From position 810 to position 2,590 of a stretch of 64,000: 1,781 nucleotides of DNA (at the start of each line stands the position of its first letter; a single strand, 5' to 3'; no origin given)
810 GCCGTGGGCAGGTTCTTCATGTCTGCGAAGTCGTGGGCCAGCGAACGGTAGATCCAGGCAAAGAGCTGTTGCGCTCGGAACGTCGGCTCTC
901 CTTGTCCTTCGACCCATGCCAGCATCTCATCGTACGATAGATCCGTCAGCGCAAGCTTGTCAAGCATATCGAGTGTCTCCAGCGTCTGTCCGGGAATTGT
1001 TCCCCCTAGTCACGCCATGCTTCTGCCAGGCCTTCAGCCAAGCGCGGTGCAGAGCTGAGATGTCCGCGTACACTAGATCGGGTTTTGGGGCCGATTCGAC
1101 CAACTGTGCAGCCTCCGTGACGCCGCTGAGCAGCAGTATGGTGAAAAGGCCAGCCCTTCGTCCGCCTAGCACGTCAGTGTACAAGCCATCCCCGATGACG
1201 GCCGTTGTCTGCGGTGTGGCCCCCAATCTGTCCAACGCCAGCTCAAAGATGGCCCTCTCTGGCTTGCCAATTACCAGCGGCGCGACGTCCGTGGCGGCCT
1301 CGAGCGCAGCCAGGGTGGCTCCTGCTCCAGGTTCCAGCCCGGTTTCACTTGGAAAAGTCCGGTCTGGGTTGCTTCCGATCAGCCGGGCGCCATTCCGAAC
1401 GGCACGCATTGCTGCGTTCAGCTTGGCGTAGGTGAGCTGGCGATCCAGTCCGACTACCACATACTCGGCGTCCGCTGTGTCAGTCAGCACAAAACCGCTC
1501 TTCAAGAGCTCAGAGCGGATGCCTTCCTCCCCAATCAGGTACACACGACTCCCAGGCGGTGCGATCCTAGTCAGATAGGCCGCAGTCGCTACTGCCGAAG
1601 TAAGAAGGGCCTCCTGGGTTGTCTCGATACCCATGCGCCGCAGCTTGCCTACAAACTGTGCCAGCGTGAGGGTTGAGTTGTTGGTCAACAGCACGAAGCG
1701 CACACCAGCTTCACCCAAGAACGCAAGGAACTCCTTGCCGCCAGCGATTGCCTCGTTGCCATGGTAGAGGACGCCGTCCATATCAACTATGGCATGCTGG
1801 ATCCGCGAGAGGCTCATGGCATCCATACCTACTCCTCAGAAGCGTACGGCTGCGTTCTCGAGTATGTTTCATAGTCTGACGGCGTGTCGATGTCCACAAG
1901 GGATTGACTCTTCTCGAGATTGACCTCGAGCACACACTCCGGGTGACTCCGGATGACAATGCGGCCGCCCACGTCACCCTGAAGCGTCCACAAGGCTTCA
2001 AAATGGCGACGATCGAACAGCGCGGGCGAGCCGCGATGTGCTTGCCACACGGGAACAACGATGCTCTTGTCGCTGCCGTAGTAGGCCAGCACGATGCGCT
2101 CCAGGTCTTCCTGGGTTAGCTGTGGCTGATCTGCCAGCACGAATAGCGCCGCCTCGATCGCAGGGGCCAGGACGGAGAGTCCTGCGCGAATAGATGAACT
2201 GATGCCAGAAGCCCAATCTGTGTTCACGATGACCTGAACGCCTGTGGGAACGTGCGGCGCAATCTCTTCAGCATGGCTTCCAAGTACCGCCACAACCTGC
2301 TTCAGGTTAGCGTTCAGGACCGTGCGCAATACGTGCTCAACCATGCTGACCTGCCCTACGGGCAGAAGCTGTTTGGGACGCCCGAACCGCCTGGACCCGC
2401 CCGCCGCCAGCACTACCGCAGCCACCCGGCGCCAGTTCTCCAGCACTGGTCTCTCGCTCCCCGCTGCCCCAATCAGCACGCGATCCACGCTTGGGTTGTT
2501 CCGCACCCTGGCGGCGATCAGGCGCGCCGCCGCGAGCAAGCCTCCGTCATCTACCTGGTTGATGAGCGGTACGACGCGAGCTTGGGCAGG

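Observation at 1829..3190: Natural fusion of a YqeC-like P-loop protein with a MocA-like molybdenum-cofactor nucleotidyltransferase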

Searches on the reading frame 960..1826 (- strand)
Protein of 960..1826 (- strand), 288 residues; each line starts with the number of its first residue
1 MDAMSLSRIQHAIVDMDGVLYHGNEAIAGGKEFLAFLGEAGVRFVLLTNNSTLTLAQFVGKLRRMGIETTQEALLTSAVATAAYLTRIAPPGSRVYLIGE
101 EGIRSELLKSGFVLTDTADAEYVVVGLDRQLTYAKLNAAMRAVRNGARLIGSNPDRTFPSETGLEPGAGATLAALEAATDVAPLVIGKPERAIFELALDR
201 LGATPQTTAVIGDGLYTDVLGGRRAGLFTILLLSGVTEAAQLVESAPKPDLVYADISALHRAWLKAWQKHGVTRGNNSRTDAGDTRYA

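Call 3: search_protein_families(library=pfam, proteins=[window:960-1826:-], max_evalue=0.01)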
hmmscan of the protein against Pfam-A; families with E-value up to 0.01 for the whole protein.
window:960-1826:- (288 aa): 4 families
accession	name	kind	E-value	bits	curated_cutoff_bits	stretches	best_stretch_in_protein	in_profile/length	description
PF13344.12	Hydrolase_6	-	7.8e-27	93.7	27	1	13-112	2-100/101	Haloacid dehalogenase-like hydrolase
PF13242.12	Hydrolase_like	-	3e-20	72.3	22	1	185-258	1-74/75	HAD-hyrolase-like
PF00702.32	Hydrolase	-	3.2e-18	67.2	26.4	1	10-226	2-191/191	haloacid dehalogenase-like hydrolase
PF13419.12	HAD_2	-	2.6e-05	24.9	23.8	1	187-230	134-176/178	Haloacid dehalogenase-like hydrolase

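Call 4: search_protein_families(library=ncbifam, proteins=[window:960-1826:-], max_evalue=0.01)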
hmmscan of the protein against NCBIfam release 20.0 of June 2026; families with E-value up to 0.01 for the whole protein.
window:960-1826:- (288 aa): 24 families
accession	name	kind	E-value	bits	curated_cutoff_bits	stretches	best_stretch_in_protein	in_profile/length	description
NF053752.1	TK1734_fam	exception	4.1e-69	232.7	475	1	13-260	4-256/260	2-phosphoglycolate phosphatase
TIGR01457.1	HAD-SF-IIA-hyp2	hypoth_equivalog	1.2e-61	208.3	247.65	1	13-252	5-242/249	TIGR01457 family HAD-type hydrolase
NF007762.0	PRK10444.1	equivalog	6.8e-49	166.7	368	1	9-257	3-245/250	HAD-IIA family hydrolase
TIGR01452.1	PGP_euk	subfamily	2.9e-48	164.7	201.95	2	109-252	121-268/279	phosphoglycolate/pyridoxal phosphate family phosphatase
TIGR01460.1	HAD-SF-IIA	subfamily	4.1e-41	141.4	100.15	1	13-235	2-246/246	HAD-IIA family hydrolase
TIGR01458.1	HAD-SF-IIA-hyp3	hypoth_equivalog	3.8e-30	105.1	175.95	1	12-252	4-243/257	TIGR01458 family HAD-type hydrolase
TIGR01459.1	HAD-SF-IIA-hyp4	hypoth_equivalog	1.3e-16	60.8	103.75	1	11-233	10-241/242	TIGR01459 family HAD-type hydrolase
TIGR02253.1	CTE7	subfamily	3.1e-12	46.7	169.75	1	186-256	148-217/221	TIGR02253 family HAD-type hydrolase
TIGR01668.1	YqeG_hyp_ppase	hypoth_equivalog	1.2e-10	41.2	89.1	1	139-240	51-143/170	YqeG family HAD IIIA-type phosphatase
NF053830.1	RUBPPhHalo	equivalog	3.2e-09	36.8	330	1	188-257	159-228/234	ribulose-1,5-bisphosphate 5-phosphatase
TIGR02254.1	YjjG_YfnB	equivalog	5.4e-07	29.3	159.9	1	186-233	150-197/223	YjjG family noncanonical pyrimidine nucleotidase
TIGR02252.1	DREG-2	subfamily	5.7e-07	29.5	155.2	1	186-230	158-202/203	HAD hydrolase, REG-2-like, family IA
TIGR01662.1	HAD-SF-IIIA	subfamily_domain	8e-07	29.2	44.6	1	188-232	93-138/141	HAD-IIIA family hydrolase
NF053653.1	InDiPhoBT2121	equivalog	2.7e-06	27.1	245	1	185-263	140-215/216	inorganic diphosphatase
TIGR01509.1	HAD-SF-IA-v3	subfamily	3.7e-05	24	29.4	0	179-231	100-153/154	HAD-IA family hydrolase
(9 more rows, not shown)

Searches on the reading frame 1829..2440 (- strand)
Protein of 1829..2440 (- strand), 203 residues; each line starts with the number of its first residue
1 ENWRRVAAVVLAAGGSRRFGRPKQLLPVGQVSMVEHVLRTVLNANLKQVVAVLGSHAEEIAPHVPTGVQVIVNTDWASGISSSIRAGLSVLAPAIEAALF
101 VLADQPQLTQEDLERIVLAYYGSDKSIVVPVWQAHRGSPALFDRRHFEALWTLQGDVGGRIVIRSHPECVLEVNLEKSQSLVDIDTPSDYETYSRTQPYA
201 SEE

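Call 34: search_solved_structures(query=window:1829-2440:-, max_evalue=0.001, show_alignments=2)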
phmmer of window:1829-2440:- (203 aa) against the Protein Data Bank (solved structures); distinct sequences matched with E-value up to 0.001: 11.
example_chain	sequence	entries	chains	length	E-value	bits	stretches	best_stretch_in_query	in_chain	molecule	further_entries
3d5n_A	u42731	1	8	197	9.6e-21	77.6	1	6-189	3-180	Q97W15_SULSO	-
2waw_A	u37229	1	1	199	2e-20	76.6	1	5-192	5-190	MOBA RELATE PROTEIN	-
2we9_A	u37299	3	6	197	1.2e-17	67.5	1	5-193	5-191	MOBA-RELATED PROTEIN | MOCA-RELATED PROTEIN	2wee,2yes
9dqf_A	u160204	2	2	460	9.8e-06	28.6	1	4-120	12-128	Bifunctional protein GlmU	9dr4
1hm0_A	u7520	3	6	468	3.4e-05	26.8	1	8-127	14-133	N-ACETYLGLUCOSAMINE 1-PHOSPHATE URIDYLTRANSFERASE | UDP-N-ACETYLGLUCOSAMINE-1-PHOSPHATE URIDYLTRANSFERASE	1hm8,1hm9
1g95_A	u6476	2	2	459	4.6e-05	26.4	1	8-127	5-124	N-ACETYLGLUCOSAMINE-1-PHOSPHATE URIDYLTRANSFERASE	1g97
4aaw_A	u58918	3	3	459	0.00019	24.4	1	8-126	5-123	BIFUNCTIONAL PROTEIN GLMU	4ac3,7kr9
6plj_A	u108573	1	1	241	0.00032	23.6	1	22-128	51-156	nucleotidyl transferase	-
3n9w_A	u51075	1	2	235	0.00051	23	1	6-118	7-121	2-C-methyl-D-erythritol 4-phosphate cytidylyltransferase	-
1i52_A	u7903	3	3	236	0.00052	23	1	6-118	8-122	4-DIPHOSPHOCYTIDYL-2-C-METHYLERYTHRITOL SYNTHASE | 4-DIPHOSPHOCYTIDYL-2-C-METHYLERYTHRITOL SYNTHETASE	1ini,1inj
1vgt_A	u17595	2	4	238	0.00053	22.9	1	6-118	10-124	2-C-methyl-D-erythritol 4-phosphate cytidylyltransferase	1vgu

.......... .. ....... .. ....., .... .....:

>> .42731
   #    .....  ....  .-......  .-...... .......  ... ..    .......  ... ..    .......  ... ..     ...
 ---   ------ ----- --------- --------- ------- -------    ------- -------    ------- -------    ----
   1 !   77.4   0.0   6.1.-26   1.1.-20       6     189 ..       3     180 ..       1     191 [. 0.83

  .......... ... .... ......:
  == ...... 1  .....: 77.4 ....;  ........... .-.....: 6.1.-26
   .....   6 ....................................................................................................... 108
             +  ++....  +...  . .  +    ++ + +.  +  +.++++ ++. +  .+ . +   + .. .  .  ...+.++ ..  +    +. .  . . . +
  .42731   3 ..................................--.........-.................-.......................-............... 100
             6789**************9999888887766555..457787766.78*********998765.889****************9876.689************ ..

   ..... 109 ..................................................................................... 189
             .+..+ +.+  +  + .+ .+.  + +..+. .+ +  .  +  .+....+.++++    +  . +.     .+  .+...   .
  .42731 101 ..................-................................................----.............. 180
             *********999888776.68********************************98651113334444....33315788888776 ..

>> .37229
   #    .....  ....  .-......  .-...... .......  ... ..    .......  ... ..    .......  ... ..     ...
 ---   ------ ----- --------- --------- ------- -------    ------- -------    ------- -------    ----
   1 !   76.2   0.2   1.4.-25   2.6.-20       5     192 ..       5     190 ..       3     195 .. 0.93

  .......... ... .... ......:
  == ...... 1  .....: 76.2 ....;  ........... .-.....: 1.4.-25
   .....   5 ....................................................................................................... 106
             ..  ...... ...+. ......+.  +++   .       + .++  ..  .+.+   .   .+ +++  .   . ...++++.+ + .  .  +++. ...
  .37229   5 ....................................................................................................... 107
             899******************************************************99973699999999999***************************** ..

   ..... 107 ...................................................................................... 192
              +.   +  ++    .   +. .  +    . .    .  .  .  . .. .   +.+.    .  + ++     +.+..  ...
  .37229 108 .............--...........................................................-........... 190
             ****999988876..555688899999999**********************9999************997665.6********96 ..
